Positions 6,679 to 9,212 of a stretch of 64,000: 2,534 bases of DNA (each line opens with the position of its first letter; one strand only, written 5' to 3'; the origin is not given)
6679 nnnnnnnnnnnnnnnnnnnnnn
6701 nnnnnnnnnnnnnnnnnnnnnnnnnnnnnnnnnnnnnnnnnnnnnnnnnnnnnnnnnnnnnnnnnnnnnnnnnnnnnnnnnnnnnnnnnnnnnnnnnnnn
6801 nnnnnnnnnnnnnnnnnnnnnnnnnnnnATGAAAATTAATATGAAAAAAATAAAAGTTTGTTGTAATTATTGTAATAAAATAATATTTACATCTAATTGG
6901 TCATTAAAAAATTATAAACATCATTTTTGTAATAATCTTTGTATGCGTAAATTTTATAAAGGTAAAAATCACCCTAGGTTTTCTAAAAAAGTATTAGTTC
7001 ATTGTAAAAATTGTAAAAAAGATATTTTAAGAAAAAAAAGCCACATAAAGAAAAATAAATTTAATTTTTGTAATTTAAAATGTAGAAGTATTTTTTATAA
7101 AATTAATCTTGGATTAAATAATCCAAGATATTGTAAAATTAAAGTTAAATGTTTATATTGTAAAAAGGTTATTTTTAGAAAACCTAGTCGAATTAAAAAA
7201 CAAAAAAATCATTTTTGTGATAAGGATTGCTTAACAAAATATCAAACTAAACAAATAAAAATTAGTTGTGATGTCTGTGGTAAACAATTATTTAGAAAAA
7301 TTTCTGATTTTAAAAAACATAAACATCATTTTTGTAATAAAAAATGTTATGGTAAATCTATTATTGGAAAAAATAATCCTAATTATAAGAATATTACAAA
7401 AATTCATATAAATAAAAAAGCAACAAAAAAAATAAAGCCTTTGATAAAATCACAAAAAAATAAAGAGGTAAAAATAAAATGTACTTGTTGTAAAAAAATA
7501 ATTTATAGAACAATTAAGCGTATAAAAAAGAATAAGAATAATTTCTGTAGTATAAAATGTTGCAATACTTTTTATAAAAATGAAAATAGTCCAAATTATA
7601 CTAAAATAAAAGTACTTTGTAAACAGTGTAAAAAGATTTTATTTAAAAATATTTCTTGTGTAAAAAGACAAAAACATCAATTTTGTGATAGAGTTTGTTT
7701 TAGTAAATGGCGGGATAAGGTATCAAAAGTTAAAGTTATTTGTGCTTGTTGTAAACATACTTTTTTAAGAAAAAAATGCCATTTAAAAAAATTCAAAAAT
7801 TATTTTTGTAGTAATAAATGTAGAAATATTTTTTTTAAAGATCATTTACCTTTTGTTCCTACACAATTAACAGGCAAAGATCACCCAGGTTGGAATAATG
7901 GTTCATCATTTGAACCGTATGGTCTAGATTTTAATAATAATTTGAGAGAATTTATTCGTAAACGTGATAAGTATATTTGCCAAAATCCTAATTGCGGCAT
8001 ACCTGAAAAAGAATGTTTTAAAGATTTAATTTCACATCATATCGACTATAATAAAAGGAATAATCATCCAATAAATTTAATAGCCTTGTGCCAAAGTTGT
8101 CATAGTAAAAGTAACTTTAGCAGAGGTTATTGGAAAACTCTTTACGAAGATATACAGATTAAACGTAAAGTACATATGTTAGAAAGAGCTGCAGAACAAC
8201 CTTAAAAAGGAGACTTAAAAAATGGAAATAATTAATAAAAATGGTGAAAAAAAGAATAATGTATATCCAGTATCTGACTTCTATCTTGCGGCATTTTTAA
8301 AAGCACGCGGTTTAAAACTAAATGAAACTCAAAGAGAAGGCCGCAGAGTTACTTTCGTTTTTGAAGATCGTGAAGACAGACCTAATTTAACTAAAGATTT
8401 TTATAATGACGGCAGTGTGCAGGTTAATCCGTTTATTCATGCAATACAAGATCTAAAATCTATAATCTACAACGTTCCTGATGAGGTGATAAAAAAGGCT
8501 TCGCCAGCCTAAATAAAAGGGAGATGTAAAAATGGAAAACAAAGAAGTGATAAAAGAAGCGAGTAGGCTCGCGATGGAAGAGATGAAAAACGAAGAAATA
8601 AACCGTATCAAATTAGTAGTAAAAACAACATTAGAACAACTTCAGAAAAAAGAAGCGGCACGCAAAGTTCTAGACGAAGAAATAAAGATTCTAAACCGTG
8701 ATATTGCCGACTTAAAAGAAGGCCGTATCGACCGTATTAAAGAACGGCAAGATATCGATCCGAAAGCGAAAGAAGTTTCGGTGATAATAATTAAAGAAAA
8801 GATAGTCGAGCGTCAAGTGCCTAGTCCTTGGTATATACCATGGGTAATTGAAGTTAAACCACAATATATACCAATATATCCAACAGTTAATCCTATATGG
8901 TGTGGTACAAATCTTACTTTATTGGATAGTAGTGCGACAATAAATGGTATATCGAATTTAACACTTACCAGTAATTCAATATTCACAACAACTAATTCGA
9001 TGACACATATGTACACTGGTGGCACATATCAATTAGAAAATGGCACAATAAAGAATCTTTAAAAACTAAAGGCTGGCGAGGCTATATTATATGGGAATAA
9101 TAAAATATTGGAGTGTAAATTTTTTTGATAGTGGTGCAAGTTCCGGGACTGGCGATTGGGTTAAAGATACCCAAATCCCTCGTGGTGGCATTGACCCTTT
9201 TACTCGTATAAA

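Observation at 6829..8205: HNH endonuclease fused to seven tandem Cys-rich repeats, wedged between tape measure and distal tail genes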

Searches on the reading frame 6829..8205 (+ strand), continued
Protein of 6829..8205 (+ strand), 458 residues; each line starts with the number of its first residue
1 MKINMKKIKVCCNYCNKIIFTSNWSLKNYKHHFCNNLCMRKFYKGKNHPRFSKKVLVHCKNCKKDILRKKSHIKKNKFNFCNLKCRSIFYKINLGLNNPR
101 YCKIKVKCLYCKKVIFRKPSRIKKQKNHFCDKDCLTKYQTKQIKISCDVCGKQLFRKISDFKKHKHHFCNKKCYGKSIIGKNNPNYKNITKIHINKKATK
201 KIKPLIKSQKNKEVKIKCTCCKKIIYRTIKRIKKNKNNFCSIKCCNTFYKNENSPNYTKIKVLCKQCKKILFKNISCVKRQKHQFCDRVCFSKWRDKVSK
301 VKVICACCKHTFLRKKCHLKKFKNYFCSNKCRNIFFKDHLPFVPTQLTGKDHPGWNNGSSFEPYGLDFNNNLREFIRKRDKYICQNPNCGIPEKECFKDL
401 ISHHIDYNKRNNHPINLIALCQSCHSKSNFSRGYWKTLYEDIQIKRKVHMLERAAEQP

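Call 96: search_dna_similar(query=P0039, collection=phages, mode=protein, max_evalue=0.001, max_rows=25)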
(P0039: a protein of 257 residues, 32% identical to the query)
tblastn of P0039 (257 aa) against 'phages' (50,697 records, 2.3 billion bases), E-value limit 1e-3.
Records with a match: 123; places in all: 146; records where one place covers at least 80% of the query: 10.
Best place of each record, by identity: <60% 123.
By first word of the organism name: Brucella 41; Mycobacterium 34; uncultured 8; Haloarcula 6; Salmonella 5; Bacillus 4; Halobacterium 4; Halorubrum 3; Halovirus 2; Synechococcus 2; and 9 more.
By host as written in the record: Mycobacterium smegmatis mc2 155 28; Brucella abortus S19 14; - 11; Brucella sp. 6; Haloarcula californiae 5; Brucella abortus 141 5; Brucella abortus 4; Haloarcula vallismortis 3; and 31 more.
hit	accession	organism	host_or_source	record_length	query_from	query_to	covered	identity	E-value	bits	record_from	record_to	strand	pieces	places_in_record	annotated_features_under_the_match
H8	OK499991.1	Bacillus phage vB_BanS_Sophrita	Bacillus anthracis Sterne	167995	2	230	89%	28.0%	3e-7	57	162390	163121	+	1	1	histone-lysine n-methyltransferase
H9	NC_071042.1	Bacillus phage vB_BanS_Sophrita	Bacillus anthracis Sterne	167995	2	230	89%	28.0%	3e-7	57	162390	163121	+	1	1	HNH endonuclease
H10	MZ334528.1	Halorubrum tailed virus 28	Halorubrum sp.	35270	3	230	89%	27.9%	9e-12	71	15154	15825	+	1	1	HNH endonuclease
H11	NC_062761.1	Halorubrum tailed virus 28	Halorubrum sp.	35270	3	230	89%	27.9%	9e-12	71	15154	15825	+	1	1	HNH endonuclease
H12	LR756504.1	uncultured phage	metagenomic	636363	67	249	71%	34.5%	4e-24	106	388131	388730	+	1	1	record has no annotation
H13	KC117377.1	Haloarcula vallismortis tailed virus 1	Haloarcula vallismortis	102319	3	237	91%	26.4%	3e-9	63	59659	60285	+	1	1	109: HNH endonuclease | 108: hypothetical protein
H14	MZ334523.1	Haloarcula virus HVTV-2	Haloarcula vallismortis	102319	3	237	91%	26.4%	3e-9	63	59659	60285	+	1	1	HNH endonuclease | HTH domain-containing protein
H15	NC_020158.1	Haloarcula vallismortis tailed virus 1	Haloarcula vallismortis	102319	3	237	91%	26.4%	3e-9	63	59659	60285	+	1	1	109: HNH endonuclease | 108: hypothetical protein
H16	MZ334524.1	Haloarcula virus HCTV-16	Haloarcula californiae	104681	4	237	91%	26.5%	5e-9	62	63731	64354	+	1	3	HNH endonuclease | HTH domain-containing protein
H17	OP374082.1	Haloarchaeal virus HJTV-4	Natrinema thermotolerans A29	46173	44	230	73%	28.6%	1e-11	70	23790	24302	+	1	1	HNH endonuclease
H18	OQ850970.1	Halorubrum tailed virus BLv36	Halorubrum sp. BL36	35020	47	232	72%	28.4%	4e-5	50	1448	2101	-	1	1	hypothetical protein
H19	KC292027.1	Halovirus HCTV-5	Haloarcula californiae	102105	77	236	62%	31.3%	5e-12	71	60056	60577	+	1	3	104: HNH protein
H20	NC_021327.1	Halovirus HCTV-5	Haloarcula californiae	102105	77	236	62%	31.3%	5e-12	71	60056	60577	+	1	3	104: HNH endonuclease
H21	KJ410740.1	Synechococcus phage S-EIVl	Synechococcus sp. PCCC-A2c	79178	47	230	72%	27.0%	2e-6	55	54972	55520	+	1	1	putative terminase large subunit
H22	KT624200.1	Bacillus phage SP-15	Bacillus subtilis W-23-S(r); Bacillus ...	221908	46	230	72%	26.5%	1e-4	49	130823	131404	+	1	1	HNH-type endonuclease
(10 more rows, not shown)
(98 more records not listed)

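Call 98: get_annotated_region(hit=H9, flank=2500)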
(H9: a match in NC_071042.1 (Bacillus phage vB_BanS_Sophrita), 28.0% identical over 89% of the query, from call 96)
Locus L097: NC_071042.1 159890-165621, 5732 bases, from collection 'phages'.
description: Bacillus phage vB_BanS_Sophrita, complete genome.
organism: Bacillus phage vB_BanS_Sophrita (NCBI taxid 2894790)
taxonomy: Viruses; Duplodnaviria; Heunggongvirae; Uroviricota; Caudoviricetes; Joanripponvirinae; Sophritavirus; Sophritavirus sophrita
host: Bacillus anthracis Sterne; source: raw sewage; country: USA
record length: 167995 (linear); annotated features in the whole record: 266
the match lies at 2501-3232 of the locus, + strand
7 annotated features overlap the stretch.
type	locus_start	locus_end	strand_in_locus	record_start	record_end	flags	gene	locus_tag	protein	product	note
CDS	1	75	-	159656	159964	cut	-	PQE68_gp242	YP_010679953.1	hypothetical protein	gp253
CDS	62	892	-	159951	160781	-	-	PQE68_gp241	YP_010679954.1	partition protein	gp254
CDS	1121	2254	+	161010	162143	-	-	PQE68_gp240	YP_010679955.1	exonuclease V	gp255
CDS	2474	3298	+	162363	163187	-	-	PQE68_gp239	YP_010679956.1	HNH endonuclease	gp256; histone-lysine n-methyltransferase prdm9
CDS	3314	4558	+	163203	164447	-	-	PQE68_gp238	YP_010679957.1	Dda-like helicase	gp257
CDS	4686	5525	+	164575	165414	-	-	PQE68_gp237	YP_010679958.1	hypothetical protein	gp258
CDS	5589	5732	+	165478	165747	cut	-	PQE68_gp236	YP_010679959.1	hypothetical protein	gp259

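Call 99: get_annotated_region(hit=H10, flank=2500)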
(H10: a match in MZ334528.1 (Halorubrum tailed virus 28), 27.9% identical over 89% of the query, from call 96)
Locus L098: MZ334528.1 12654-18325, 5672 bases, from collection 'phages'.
description: Halorubrum tailed virus 28 isolate HRTV-28/28, complete genome.
organism: Halorubrum tailed virus 28 (NCBI taxid 2878009)
taxonomy: Viruses; Duplodnaviria; Heunggongvirae; Uroviricota; Caudoviricetes; Suolaviridae; Pormufvirus; Pormufvirus HRTV28
host: Halorubrum sp.; source: solar saltern; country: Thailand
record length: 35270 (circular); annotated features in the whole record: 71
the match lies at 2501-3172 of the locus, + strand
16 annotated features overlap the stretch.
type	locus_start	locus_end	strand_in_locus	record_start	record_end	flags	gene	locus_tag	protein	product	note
CDS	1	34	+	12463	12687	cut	-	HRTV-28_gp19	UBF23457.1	hypothetical protein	-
CDS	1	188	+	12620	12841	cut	-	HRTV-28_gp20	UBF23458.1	hypothetical protein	-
CDS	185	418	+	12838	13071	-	-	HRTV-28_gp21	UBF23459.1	hypothetical protein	-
CDS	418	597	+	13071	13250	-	-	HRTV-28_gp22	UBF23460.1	hypothetical protein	-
CDS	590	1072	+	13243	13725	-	-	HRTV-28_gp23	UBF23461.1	hypothetical protein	-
CDS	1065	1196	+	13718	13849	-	-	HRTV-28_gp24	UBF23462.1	hypothetical protein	-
CDS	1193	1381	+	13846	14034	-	-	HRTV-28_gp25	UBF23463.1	hypothetical protein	-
CDS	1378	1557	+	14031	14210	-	-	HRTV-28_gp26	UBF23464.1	hypothetical protein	-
CDS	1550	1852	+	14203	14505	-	-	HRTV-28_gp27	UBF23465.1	hypothetical protein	-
CDS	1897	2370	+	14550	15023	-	-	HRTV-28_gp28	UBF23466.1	Mu gpG-like protein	-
CDS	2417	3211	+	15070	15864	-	-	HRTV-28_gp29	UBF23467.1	HNH endonuclease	-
CDS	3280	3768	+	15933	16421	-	-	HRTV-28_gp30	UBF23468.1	hypothetical protein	-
CDS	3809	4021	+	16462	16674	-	-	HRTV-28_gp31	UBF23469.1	hypothetical protein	-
CDS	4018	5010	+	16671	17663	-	-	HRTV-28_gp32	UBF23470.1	tail tube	-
CDS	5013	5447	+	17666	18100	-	-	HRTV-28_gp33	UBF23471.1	hypothetical protein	-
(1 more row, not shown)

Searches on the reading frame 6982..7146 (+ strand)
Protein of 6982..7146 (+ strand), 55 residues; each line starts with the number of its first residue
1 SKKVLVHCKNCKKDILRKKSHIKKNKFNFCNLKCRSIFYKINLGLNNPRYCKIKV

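Call 24: search_protein_families(library=pfam, proteins=[window:6982-7146:+], max_evalue=1)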
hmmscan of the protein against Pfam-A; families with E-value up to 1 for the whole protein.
window:6982-7146:+ (55 aa): 3 families
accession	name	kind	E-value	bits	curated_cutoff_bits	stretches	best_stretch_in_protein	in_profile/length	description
PF04570.20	zf-FLZ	-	0.005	16.7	23.4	1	2-36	10-45/54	zinc-finger of the FCS-type, C2-C2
PF08209.17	Sgf11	-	0.013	15.5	26.4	1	3-15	2-14/33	Sgf11 (transcriptional regulation protein)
PF06467.20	zf-FCS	-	0.017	15.3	22.4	1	6-38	5-39/39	MYM-type Zinc finger with FCS sequence motif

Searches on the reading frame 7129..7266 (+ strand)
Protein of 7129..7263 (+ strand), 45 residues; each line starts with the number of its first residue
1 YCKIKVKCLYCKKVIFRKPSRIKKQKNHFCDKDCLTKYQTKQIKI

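Call 24: search_protein_families(library=pfam, proteins=[window:7129-7263:+], max_evalue=1)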
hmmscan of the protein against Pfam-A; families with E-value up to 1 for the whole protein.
window:7129-7263:+ (45 aa): 3 families
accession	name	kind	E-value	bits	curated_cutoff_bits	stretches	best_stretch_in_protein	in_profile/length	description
PF06467.20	zf-FCS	-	0.00034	20.8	22.4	1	5-38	4-39/39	MYM-type Zinc finger with FCS sequence motif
PF24461.1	DUF7576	-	0.0007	19.8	27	1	25-39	45-59/60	Family of unknown function (DUF7576)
PF02892.21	zf-BED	-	0.12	12.9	20.6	1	4-27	15-37/44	BED zinc finger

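Call 69: predict_structure(alignment_id=A3)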
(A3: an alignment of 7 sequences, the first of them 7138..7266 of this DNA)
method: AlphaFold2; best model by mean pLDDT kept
length: 43 residues; sequences in the alignment: 7
mean_pLDDT: 82.8   pTM: 0.51
mean pLDDT of the five models: 82.8, 80.6, 80.1, 57.6, 49.5
residues with pLDDT >= 90: 2; 70-90: 38; 50-70: 3; < 50: 0
segments of 3 or more residues with pLDDT < 50: none
pLDDT, mean of each block of 10 residues (from residue 1): 87 82 83 85 60
secondary structure, 60 per line:
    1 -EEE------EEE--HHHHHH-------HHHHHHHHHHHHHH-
elements in order: E2-4 E11-13 H16-21 H29-42

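Call 73: fold_search(model_id=the predicted structure, library=pdb)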
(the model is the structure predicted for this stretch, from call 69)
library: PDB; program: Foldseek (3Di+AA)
matches with E <= 10: 47; with E <= 0.001: 0
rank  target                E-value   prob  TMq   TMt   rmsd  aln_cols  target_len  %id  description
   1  4tma_K                2.5e+00  0.51  0.66  0.53   3.2        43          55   26  Crystal structure of gyrase bound to its inhibitor YacG (released 2014-07-23)
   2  4tma_I                2.7e+00  0.38  0.61  0.56   3.8        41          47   24  Crystal structure of gyrase bound to its inhibitor YacG (released 2014-07-23)
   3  4pjo_m                2.9e+00  0.18  0.50  0.44   4.6        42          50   24  Minimal U1 snRNP (released 2014-12-31)
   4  4pjo_L                3.4e+00  0.15  0.48  0.41   4.5        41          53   24  Minimal U1 snRNP (released 2014-12-31)
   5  9qf4_BV               4.1e+00  0.16  0.52  0.37   5.9        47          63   17  Structure of P. furiosus 70S ribosome grown at 95 degC (released 2025-11-05)
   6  4tma_J                4.4e+00  0.38  0.68  0.52   3.3        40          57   25  Crystal structure of gyrase bound to its inhibitor YacG (released 2014-07-23)
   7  5yc3_A                4.4e+00  0.28  0.57  0.43   1.6        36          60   22  Crystal structure of AL3 PHD finger bound to H3K4me2 (released 2018-01-24)
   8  2das_MODEL_1_A        4.4e+00  0.18  0.53  0.38   4.7        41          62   22  Solution structure of TRASH domain of zinc finger MYM-type protein 5 (released 2006-06-14)
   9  4tma_L                5.1e+00  0.28  0.65  0.59   3.4        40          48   25  Crystal structure of gyrase bound to its inhibitor YacG (released 2014-07-23)
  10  8rl2_CI               5.4e+00  0.14  0.55  0.18   5.9        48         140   19  Human pre-60S - State 5 (released 2025-01-15)
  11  5k5l_E                5.8e+00  0.06  0.28  0.22   4.0        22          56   36  Homo sapiens CCCTC-binding factor (CTCF) ZnF6-8 and H19 sequence DNA complex structure (released 2017-05-24)
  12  5vf0_MODEL_1_B        6.2e+00  0.07  0.36  0.36   4.2        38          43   29  Solution NMR structure of human RAD18 (198-240) in complex with ubiquitin (released 2017-05-17)
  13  5yeg_B                6.2e+00  0.06  0.28  0.11   4.3        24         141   38  Crystal structure of CTCF ZFs4-8-Hs5-1a complex (released 2017-11-29)
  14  2els_MODEL_1_A        6.2e+00  0.06  0.29  0.33   4.0        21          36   33  Solution structure of the 2nd C2H2 zinc finger of human Zinc finger protein 406 (released 2008-04-01)
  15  5mq4_B                6.7e+00  0.16  0.56  0.24   4.4        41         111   27  Crystal Structure of the leucine zipper of human PRKCBP1 (released 2017-01-25)
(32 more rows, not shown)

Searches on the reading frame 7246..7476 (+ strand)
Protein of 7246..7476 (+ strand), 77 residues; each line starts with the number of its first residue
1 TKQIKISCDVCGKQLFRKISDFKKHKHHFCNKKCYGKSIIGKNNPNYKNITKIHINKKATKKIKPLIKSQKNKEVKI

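Call 24: search_protein_families(library=pfam, proteins=[window:7246-7476:+], max_evalue=1)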
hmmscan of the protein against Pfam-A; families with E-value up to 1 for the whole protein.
window:7246-7476:+ (77 aa): 5 families
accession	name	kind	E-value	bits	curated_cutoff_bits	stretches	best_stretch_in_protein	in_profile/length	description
PF11931.14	SF3a60_Prp9_C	-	0.00091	20.1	30.7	1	4-73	23-91/120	SF3a60/Prp9 C-terminal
PF18716.7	VATC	-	0.0024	18.1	26.6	1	7-35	5-32/43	Vms1-associating treble clef domain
PF25206.1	DUF7836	-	0.053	13.8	26.7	1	4-35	6-37/59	Domain of unknown function (DUF7836)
PF16685.11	zf-RING_10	-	0.078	13.5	31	1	6-38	1-33/70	zinc RING finger of MSL2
PF06467.20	zf-FCS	-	0.27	11.5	22.4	1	6-34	5-35/39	MYM-type Zinc finger with FCS sequence motif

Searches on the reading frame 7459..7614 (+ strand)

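Call 24: search_protein_families(library=pfam, proteins=[window:7459-7614:+], max_evalue=1)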
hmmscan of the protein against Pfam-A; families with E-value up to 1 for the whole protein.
window:7459-7614:+ (52 aa): 1 family
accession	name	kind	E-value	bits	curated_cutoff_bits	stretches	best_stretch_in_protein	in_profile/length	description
PF06467.20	zf-FCS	-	0.99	9.7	22.4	0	4-38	3-39/39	MYM-type Zinc finger with FCS sequence motif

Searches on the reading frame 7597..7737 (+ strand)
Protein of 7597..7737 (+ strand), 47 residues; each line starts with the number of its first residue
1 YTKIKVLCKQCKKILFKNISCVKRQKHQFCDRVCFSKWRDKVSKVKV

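Call 24: search_protein_families(library=pfam, proteins=[window:7597-7737:+], max_evalue=1)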
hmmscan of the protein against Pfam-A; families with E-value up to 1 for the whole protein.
window:7597-7737:+ (47 aa): 1 family
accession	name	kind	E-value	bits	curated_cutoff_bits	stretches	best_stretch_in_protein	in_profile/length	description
PF06467.20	zf-FCS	-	0.021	15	22.4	1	4-37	3-38/39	MYM-type Zinc finger with FCS sequence motif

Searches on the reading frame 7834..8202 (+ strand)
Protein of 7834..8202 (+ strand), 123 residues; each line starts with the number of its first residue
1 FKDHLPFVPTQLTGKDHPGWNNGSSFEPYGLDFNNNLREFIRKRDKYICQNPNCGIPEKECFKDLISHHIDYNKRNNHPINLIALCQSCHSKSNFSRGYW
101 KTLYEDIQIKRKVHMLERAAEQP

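Call 24: search_protein_families(library=pfam, proteins=[window:7834-8202:+], max_evalue=1)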
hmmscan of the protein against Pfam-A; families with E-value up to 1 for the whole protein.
window:7834-8202:+ (123 aa): 3 families
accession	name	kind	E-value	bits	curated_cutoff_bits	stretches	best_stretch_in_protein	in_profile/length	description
PF01844.29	HNH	-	0.00059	20.4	21.4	1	49-93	1-44/47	HNH endonuclease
PF04537.17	Herpes_UL55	-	0.0013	19.2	25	1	73-119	116-162/164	Herpesvirus UL55 protein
PF13392.12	HNH_3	-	0.021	14.9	24.8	1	68-85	22-39/46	HNH endonuclease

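Call 83: find_related_loci(query=A4, collection=genome_contigs, flank=4000)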
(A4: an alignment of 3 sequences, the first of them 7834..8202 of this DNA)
Query A4 (123 aa) in genome_contigs; peptide patterns used: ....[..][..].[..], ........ (x = any residue, [..] = any of these).
45 stretches matched a pattern; 2 encode a relative of the query (tblastn E <= 1e-3); 2 distinct loci.
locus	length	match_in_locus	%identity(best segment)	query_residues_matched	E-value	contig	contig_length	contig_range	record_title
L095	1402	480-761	52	12-107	2e-29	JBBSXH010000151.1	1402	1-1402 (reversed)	MAG: Nanoarchaeota archaeon isolate H32-bin021_1 H32_bin021_1_000000000151, whole genome shotgun sequence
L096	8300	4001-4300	49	12-113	3e-27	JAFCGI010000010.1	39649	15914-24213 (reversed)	Candidatus Pacearchaeota archaeon isolate Meg22_810_Bin_147 Meg22_810_Bin_147_scaffold_4049, whole genome shotgun sequen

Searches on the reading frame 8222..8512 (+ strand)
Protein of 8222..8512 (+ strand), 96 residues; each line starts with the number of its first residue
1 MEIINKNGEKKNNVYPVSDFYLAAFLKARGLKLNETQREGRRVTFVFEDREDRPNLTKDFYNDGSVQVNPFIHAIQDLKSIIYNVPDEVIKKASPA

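Call 5: search_protein_families(library=pfam, proteins=[window:8222-8512:+], max_evalue=0.1)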
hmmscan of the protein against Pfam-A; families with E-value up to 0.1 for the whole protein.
window:8222-8512:+ (96 aa): 1 family
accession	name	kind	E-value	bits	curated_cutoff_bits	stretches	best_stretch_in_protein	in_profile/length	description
PF18903.5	DUF5659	-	2.2e-15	56.7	23.6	1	12-83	1-74/75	Domain of unknown function (DUF5659)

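Call 6: search_protein_families(library=phrogs, proteins=[window:8222-8512:+], max_evalue=0.001)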
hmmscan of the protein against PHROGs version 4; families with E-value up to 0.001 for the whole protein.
window:8222-8512:+ (96 aa): 0 families

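Call 64: search_protein_families(library=ncbifam, proteins=[window:8222-8509:+], max_evalue=0.01)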
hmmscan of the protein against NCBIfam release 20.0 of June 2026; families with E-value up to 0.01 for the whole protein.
window:8222-8509:+ (96 aa): 0 families

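Call 65: search_protein_families(library=padloc, proteins=[window:8222-8509:+], max_evalue=0.01)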
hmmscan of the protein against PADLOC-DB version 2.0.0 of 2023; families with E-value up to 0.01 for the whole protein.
window:8222-8509:+ (96 aa): 0 families

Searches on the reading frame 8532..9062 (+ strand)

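Call 5: search_protein_families(library=pfam, proteins=[window:8532-9062:+], max_evalue=0.1)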
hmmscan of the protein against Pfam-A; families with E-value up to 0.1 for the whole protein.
window:8532-9062:+ (176 aa): 1 family
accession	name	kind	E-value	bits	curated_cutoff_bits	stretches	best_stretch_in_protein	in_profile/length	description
PF20984.2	PT26-6P_helical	-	0.061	14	27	1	14-60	15-62/141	PT26-6P, helical domain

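Call 6: search_protein_families(library=phrogs, proteins=[window:8532-9062:+], max_evalue=0.001)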
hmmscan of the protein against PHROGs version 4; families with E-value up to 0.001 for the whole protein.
window:8532-9062:+ (176 aa): 0 families

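Call 64: search_protein_families(library=ncbifam, proteins=[window:8532-9059:+], max_evalue=0.01)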
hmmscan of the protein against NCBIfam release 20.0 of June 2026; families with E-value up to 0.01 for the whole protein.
window:8532-9059:+ (176 aa): 0 families

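Call 65: search_protein_families(library=padloc, proteins=[window:8532-9059:+], max_evalue=0.01)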
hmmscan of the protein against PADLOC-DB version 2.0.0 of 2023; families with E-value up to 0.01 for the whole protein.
window:8532-9059:+ (176 aa): 1 family
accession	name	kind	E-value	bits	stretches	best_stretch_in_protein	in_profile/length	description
PDLC03859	LmuB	-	0.0034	14.6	1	10-76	404-469/611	-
